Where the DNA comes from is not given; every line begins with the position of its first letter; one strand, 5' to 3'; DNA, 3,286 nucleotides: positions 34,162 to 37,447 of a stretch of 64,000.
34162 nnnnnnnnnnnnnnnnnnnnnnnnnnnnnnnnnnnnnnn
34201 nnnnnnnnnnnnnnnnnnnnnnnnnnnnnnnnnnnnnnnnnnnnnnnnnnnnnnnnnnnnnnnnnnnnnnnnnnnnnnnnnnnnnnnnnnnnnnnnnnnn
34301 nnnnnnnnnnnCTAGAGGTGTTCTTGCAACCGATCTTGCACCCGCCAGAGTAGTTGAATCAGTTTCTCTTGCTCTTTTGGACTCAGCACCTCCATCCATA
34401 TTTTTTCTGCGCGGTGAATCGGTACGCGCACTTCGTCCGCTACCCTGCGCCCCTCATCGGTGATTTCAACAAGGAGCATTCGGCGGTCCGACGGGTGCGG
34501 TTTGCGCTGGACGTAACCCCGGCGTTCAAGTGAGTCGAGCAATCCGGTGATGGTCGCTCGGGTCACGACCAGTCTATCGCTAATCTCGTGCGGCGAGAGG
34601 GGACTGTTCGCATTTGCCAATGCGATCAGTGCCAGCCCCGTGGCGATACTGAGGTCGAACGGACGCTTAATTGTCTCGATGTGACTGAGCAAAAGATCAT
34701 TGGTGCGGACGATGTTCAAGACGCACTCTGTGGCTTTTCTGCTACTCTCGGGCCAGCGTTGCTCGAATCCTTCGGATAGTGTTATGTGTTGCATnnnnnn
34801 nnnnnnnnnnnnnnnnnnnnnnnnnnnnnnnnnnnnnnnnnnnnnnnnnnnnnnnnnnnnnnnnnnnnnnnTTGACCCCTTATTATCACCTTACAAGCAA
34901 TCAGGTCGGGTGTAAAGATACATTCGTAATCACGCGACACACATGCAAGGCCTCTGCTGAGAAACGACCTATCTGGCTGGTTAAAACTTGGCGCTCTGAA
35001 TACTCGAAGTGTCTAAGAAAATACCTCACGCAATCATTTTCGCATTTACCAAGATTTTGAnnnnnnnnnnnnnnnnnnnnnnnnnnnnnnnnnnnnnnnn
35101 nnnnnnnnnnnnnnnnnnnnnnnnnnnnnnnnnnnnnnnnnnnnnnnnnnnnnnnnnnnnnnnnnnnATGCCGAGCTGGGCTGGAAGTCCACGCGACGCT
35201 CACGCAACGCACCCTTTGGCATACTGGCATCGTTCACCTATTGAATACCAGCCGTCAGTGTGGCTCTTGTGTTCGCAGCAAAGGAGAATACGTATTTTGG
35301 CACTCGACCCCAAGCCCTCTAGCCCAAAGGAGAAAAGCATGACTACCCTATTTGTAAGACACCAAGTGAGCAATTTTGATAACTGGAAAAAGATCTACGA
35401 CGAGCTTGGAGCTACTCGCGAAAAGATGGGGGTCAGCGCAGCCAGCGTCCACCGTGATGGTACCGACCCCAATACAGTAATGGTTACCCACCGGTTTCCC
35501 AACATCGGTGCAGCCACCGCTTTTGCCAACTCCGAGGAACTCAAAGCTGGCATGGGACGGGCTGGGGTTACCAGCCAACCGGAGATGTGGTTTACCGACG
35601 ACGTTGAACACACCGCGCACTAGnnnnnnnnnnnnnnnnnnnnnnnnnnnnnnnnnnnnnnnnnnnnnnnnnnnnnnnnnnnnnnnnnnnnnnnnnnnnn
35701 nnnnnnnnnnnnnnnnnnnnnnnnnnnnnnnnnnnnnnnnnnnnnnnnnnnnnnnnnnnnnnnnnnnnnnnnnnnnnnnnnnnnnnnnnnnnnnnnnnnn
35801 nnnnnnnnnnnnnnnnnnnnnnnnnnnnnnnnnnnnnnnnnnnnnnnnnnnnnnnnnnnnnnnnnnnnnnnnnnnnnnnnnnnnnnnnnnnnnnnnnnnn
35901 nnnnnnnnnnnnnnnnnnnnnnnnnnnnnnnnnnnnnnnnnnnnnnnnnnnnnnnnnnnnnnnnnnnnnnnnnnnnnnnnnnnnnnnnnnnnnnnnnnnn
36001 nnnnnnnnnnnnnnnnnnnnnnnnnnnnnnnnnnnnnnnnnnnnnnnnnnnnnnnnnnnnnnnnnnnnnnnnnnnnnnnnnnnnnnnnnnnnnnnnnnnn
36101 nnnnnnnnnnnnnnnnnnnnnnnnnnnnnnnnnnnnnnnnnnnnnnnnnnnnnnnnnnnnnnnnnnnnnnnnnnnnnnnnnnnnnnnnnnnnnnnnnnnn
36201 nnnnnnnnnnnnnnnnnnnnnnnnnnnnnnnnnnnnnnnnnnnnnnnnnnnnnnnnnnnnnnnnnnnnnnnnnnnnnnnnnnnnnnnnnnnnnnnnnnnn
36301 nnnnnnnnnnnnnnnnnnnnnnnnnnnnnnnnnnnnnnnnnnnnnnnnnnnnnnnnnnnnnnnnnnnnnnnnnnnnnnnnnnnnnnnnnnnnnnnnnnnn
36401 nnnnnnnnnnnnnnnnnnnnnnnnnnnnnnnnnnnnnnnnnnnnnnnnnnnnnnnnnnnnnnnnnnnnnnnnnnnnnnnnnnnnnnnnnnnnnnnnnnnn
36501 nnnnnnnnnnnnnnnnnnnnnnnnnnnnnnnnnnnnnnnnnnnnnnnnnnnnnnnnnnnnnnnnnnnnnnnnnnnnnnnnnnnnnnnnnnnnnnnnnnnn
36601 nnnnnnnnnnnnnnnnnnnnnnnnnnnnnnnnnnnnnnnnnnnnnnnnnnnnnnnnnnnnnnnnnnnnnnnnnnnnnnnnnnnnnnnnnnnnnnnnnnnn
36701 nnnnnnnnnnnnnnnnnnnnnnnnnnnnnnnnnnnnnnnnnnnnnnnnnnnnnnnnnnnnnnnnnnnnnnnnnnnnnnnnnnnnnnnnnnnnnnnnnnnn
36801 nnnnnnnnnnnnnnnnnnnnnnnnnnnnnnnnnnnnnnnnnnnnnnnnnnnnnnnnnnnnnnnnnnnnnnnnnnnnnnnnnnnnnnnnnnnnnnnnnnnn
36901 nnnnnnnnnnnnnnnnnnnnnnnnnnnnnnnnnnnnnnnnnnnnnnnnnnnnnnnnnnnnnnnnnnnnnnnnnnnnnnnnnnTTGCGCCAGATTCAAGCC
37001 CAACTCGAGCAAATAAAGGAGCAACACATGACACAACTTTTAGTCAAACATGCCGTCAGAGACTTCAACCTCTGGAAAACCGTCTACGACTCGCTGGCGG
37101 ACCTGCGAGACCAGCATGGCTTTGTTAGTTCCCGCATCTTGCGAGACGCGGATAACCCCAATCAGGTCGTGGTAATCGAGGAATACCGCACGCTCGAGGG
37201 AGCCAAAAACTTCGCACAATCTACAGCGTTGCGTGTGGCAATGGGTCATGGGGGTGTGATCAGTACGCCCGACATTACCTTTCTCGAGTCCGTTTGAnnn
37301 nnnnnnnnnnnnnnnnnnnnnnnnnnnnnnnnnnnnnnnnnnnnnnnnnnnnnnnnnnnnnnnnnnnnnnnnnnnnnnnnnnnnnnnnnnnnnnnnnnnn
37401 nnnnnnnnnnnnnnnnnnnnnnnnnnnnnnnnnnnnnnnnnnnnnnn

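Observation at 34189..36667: CTCGAG-free islands mark the marR / ABM-like / GNAT segment as compositionally foreign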

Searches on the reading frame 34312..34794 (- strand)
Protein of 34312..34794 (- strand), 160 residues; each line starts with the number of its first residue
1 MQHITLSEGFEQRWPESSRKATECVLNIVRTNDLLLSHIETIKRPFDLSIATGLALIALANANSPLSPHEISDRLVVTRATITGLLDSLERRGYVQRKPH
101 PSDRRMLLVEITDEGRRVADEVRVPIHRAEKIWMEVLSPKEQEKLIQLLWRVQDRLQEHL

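Call 6: find_encoding_contigs(protein=window:34312-34794:-, flank=10000, max_places=10)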
Protein window:34312-34794:- (160 aa): 7 contigs read that carry it; 3 places shown.
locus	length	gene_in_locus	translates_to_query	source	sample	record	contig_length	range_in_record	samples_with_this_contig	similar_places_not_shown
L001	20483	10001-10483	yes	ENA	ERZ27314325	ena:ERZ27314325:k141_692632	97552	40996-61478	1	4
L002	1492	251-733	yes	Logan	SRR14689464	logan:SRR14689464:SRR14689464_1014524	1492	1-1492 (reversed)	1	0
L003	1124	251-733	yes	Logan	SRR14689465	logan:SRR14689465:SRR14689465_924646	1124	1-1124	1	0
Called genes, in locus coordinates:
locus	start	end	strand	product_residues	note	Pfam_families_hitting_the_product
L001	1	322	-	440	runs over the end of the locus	PF13393:tRNA-synt_His, PF00587:tRNA-synt_2b, PF03129:HGTP_anticodon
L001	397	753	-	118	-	-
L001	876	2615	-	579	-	PF00496:SBP_bac_5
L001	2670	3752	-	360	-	PF07075:NamZ_N, PF20732:NamZ_C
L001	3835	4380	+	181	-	-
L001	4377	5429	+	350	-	PF02899:Phage_int_SAM_1 (weak), PF00589:Phage_integrase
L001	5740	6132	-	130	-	PF01850:PIN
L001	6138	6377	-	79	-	PF04014:MazE_antitoxin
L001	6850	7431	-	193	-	PF07883:Cupin_2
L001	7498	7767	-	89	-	PF03992:ABM (weak)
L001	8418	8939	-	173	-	PF00583:Acetyltransf_1, PF13673:Acetyltransf_10, PF13508:Acetyltransf_7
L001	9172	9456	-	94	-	-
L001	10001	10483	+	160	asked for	PF22381:Staph_reg_Sar_Rot (weak), PF01047:MarR, PF09339:HTH_IclR, PF12802:MarR_2, PF25213:HVO_A0261_N (weak), PF13463:HTH_27 (weak), PF13601:HTH_34 (weak)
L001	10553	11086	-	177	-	PF07931:CPT (weak)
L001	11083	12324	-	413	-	PF00067:p450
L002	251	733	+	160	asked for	PF22381:Staph_reg_Sar_Rot (weak), PF01047:MarR, PF09339:HTH_IclR, PF12802:MarR_2, PF25213:HVO_A0261_N (weak), PF13463:HTH_27 (weak), PF13601:HTH_34 (weak)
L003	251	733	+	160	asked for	PF22381:Staph_reg_Sar_Rot (weak), PF01047:MarR, PF09339:HTH_IclR, PF12802:MarR_2, PF25213:HVO_A0261_N (weak), PF13463:HTH_27 (weak), PF13601:HTH_34 (weak)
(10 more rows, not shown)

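Call 7: search_protein_families(library=pfam, proteins=[window:34312-34794:-], max_evalue=0.01)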
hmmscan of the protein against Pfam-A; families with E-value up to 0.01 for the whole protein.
window:34312-34794:- (160 aa): 13 families
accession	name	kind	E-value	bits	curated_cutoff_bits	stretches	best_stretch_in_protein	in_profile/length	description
PF12802.13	MarR_2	-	5.2e-13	49.4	27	1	47-105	2-60/61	MarR family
PF01047.28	MarR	-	3e-12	46.7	24.6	1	59-105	11-57/59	MarR family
PF09339.16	HTH_IclR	-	3.1e-08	33.7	22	1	56-98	9-51/52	IclR helix-turn-helix domain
PF13463.12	HTH_27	-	2.7e-07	31.2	22.2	1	62-115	15-68/68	Winged helix DNA-binding domain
PF22381.2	Staph_reg_Sar_Rot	-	3.8e-07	30.5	27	1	39-121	3-84/85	Transcriptional regulator SarA/Rot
PF13601.12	HTH_34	-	5.8e-07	30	27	1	54-120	3-70/80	Winged helix DNA-binding domain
PF25213.1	HVO_A0261_N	-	5e-06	26.7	35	1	62-123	21-75/86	HVO_A0261 N-terminal domain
PF01978.25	TrmB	-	5.5e-05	23.4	25.6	1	56-100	14-57/68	Sugar-specific transcriptional regulator TrmB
PF08279.18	HTH_11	-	0.0011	19.3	25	1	56-94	6-44/55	HTH domain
PF13545.12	HTH_Crp_2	-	0.0012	19.2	27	1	64-98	21-56/70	Crp-like helix-turn-helix domain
PF01325.25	Fe_dep_repress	-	0.0019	18.8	26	1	64-99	21-56/60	Iron dependent repressor, N-terminal DNA binding domain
PF13412.12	HTH_24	-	0.009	16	21.9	0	55-96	7-48/48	Winged helix-turn-helix DNA-binding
PF00392.27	GntR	-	0.0099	16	27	0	62-99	20-58/64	Bacterial regulatory proteins, gntR family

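Call 18: find_homologous_proteins(query=window:34312-34794:-, max_evalue=1e-10)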
Query window:34312-34794:- (160 aa): 137 proteins with E <= 1e-10 among 280 candidates; the best 120 are listed.
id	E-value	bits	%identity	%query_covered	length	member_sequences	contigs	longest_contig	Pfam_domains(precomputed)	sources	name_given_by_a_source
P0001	3.0e-98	344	100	100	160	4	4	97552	PF01047.29,PF13463.13,PF13601.13,PF09339.17,PF12802.14,PF22381.3,PF25213.2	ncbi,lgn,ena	-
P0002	4.7e-68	245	72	99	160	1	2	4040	PF01047.29,PF13463.13,PF09339.17,PF12802.14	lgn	-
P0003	4.0e-67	242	71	98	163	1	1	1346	PF01047.29,PF13601.13,PF09339.17,PF12802.14,PF25213.2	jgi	jgi:DNA-binding MarR family transcriptional regulator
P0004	9.2e-53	196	56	99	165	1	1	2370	PF01047.29,PF09339.17,PF12802.14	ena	-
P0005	1.5e-51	192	56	98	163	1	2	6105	PF01047.29,PF13463.13,PF13601.13,PF09339.17,PF12802.14,PF22381.3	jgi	jgi:DNA-binding MarR family transcriptional regulator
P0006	3.9e-51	191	57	96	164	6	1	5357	PF01047.29,PF13412.13,PF13463.13,PF09339.17,PF12802.14,PF25213.2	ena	-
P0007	6.4e-51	190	58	94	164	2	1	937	PF01047.29,PF09339.17,PF12802.14,PF25213.2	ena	-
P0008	8.8e-51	189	58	96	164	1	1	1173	PF01047.29,PF09339.17,PF12802.14,PF25213.2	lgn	-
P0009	1.2e-50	189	59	94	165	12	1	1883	PF01047.29,PF09339.17,PF12802.14,PF25213.2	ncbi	-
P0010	2.5e-50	188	56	96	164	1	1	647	PF01047.29,PF09339.17,PF12802.14,PF25213.2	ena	-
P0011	9.4e-50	186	54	99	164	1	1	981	PF01047.29,PF13463.13,PF13601.13,PF09339.17,PF12802.14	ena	-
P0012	6.5e-49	183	53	96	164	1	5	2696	PF01047.29,PF13601.13,PF09339.17,PF12802.14,PF25213.2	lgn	-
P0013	6.9e-49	183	55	97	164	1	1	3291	PF01047.29,PF13463.13,PF09339.17,PF12802.14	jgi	jgi:DNA-binding MarR family transcriptional regulator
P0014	7.5e-49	183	54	97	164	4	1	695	PF01047.29,PF13463.13,PF13601.13,PF09339.17,PF12802.14,PF01325.26,PF25213.2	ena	-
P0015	1.2e-48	182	54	97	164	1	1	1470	PF01047.29,PF13412.13,PF13463.13,PF13601.13,PF09339.17,PF12802.14,PF01325.26,PF25213.2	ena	-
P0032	4.8e-47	177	53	97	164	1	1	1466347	PF01047.29,PF13463.13,PF13601.13,PF09339.17,PF12802.14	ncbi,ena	-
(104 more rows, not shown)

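Call 19: find_encoding_contigs(protein=P0002, flank=5000, max_places=3)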
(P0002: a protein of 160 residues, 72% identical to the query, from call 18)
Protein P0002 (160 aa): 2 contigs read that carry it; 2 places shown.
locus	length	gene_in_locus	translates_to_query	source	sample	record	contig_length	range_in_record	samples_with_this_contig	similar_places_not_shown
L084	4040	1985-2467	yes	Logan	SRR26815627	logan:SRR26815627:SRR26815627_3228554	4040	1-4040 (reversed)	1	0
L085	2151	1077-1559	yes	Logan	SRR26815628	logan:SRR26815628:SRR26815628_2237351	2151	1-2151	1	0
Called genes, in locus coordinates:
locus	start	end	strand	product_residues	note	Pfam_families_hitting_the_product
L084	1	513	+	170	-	?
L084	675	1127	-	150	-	PF10604:Polyketide_cyc2, PF03364:Polyketide_cyc (weak)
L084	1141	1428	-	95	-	PF03992:ABM (weak)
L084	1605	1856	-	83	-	-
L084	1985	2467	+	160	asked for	PF01047:MarR, PF12802:MarR_2, PF13463:HTH_27 (faint), PF09339:HTH_IclR (weak)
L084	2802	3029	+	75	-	PF04255:DUF433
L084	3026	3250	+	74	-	PF18478:PIN_10 (weak), PF18480:DUF5615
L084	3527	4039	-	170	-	?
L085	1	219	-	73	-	?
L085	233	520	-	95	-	PF03992:ABM (weak)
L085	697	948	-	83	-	-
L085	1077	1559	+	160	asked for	PF01047:MarR, PF12802:MarR_2, PF13463:HTH_27 (faint), PF09339:HTH_IclR (weak)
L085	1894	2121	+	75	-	PF04255:DUF433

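Call 20: find_encoding_contigs(protein=P0032, flank=6000, max_places=2)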
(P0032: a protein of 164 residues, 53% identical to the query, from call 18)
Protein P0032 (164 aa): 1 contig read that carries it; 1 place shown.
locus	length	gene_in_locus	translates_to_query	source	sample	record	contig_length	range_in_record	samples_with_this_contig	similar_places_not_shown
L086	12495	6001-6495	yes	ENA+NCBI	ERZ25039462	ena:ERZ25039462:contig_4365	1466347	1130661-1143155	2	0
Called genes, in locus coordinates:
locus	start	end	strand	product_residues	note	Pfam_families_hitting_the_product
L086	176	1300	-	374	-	PF00365:PFK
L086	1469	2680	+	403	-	-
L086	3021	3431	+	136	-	-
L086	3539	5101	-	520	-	PF12450:vWF_A, PF00092:VWA, PF13519:VWA_2, PF13768:VWA_3, PF12034:YfbK_C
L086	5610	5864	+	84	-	-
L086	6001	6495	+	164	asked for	PF01047:MarR, PF12802:MarR_2, PF13463:HTH_27 (weak), PF09339:HTH_IclR (weak), PF13601:HTH_34 (weak)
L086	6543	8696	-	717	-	PF19974:TCAD9, PF01636:APH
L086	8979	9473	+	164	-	-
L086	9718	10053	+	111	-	PF00486:Trans_reg_C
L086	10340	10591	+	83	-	PF00550:PP-binding (weak)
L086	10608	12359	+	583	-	PF00501:AMP-binding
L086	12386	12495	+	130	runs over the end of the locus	-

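Call 41: find_related_loci(query=window:34312-34794:-, collection=metagenome_contigs, flank=8000)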
Query window:34312-34794:- (160 aa) in metagenome_contigs; peptide patterns used: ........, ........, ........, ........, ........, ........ (x = any residue, [..] = any of these).
396 stretches matched a pattern; 36 encode a relative of the query (tblastn E <= 1e-3); 36 distinct loci.
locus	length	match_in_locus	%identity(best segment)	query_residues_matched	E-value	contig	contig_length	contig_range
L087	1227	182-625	53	10-157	6e-55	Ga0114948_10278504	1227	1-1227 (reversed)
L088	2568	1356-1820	44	4-158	4e-38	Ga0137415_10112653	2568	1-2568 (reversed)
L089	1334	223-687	42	4-158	1e-37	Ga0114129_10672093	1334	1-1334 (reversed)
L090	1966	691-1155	42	4-158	3e-37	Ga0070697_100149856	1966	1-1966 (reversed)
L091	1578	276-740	43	4-158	4e-37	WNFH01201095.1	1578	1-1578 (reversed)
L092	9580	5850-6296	44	10-158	2e-35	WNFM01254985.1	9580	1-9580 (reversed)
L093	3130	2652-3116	41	4-158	3e-35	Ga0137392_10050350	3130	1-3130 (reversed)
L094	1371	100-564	42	4-158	9e-36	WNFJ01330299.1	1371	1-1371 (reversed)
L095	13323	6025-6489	42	4-158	5e-35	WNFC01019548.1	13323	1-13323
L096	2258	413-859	43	10-158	8e-35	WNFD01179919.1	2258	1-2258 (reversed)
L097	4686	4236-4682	43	10-158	7e-35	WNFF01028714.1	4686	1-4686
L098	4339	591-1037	43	10-158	9e-35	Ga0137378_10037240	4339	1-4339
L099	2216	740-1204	42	4-158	8e-35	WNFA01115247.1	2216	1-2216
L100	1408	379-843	42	4-158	2e-35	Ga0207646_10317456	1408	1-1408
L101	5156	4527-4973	43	10-158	8e-35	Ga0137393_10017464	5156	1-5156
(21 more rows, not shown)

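Call 57: search_protein_families(library=ncbifam, proteins=[window:34312-34794:-], max_evalue=0.001)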
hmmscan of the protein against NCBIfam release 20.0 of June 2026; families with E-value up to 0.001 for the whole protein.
window:34312-34794:- (160 aa): 16 families
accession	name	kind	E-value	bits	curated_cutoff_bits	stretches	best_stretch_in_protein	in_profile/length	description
NF053777.1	Saro0803TransReg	equivalog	1.1e-13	51.1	200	1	58-153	44-139/140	Saro_0803 family transcriptional regulator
NF008122.0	PRK10870.1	equivalog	1.8e-13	50.6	157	1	54-157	59-163/176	transcriptional repressor MprA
NF045593.1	bilirub_TF_BilQ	equivalog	2.1e-13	50.1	125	1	61-154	40-133/135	bilirubin utilization transcriptional regulator BilQ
TIGR02337.1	HpaR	equivalog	1.7e-09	37.6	121.2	1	60-149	37-126/130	homoprotocatechuate degradation operon regulator HpaR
NF041230.1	BagL_FevM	exception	5.9e-09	36.1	230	1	62-153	51-142/145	MarR family transcriptional regulator BagL/FevM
NF008565.1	PRK11512.1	equivalog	7.7e-09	35.7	240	1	44-122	34-111/144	multiple antibiotic resistance transcriptional regulator MarR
NF050133.1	TransRegFabT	equivalog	9.6e-09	35.6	200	1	57-149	35-127/138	fatty acid biosynthesis transcriptional regulator FabT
NF052438.1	TransRegRv0880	equivalog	1.2e-08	34.9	220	1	48-135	32-114/143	Rv0880 family HTH-type transcriptional regulator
NF052638.1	TransRegOhrRVib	equivalog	3.6e-07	30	200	1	46-135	33-122/141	transcriptional regulator OhrR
NF002926.0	PRK03573.1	equivalog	2.5e-06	27.5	120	1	43-154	24-135/144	transcriptional regulator SlyA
TIGR04472.1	reg_rSAM_mob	hypoth_equivalog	3.3e-05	23.9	240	1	66-158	46-138/141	radical SAM mobile pair system MarR family transcriptional regulator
NF038251.1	AdcR_fam_Zn_TF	equivalog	0.00024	21.4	175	1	64-133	48-117/143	zinc-dependent MarR family transcriptional regulator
NF008273.0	PRK11050.1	equivalog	0.00047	19.8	153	1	70-124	59-107/156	manganese-binding transcriptional regulator MntR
NF040939.2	trans_reg_lrs14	equivalog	0.00049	20.1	90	1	39-100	10-71/103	Lrs14 family HTH-type transcriptional regulator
NF053814.1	teico_TcaR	equivalog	0.00056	20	170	1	31-158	19-147/151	MarR family transcriptional regulator TcaR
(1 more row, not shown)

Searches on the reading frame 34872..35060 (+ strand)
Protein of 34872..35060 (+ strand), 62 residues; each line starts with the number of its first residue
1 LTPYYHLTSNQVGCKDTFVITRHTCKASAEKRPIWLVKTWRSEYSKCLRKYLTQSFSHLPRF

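Call 84: search_protein_families(library=pfam, proteins=[window:34872-35060:+], max_evalue=0.01)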
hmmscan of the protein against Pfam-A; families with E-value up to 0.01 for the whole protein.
window:34872-35060:+ (62 aa): 0 families

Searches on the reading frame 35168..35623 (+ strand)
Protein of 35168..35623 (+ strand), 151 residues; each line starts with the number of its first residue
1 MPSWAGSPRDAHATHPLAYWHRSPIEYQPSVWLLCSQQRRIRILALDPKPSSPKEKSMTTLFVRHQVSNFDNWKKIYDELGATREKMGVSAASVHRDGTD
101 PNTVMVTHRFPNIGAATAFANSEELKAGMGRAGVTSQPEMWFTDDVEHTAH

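Call 7: search_protein_families(library=pfam, proteins=[window:35168-35623:+], max_evalue=0.01)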
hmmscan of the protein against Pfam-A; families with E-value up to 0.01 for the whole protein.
window:35168-35623:+ (151 aa): 1 family
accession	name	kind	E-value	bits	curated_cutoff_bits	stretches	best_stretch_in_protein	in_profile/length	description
PF03992.22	ABM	-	0.0024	18.5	23.1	1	76-129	21-76/78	Antibiotic biosynthesis monooxygenase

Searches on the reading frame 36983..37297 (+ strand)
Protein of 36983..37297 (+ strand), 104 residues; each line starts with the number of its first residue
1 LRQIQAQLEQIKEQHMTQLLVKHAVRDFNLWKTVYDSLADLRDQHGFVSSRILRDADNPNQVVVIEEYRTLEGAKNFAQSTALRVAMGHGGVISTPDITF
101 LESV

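Call 7: search_protein_families(library=pfam, proteins=[window:36983-37297:+], max_evalue=0.01)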
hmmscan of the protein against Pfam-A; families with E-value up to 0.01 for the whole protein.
window:36983-37297:+ (104 aa): 1 family
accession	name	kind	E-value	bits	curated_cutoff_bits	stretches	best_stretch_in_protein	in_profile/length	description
PF03992.22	ABM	-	7.3e-07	29.7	23.1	1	35-86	22-75/78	Antibiotic biosynthesis monooxygenase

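Call 57: search_protein_families(library=ncbifam, proteins=[window:37028-37297:+], max_evalue=0.001)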
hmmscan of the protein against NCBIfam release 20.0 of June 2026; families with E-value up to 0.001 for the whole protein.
window:37028-37297:+ (89 aa): 0 families
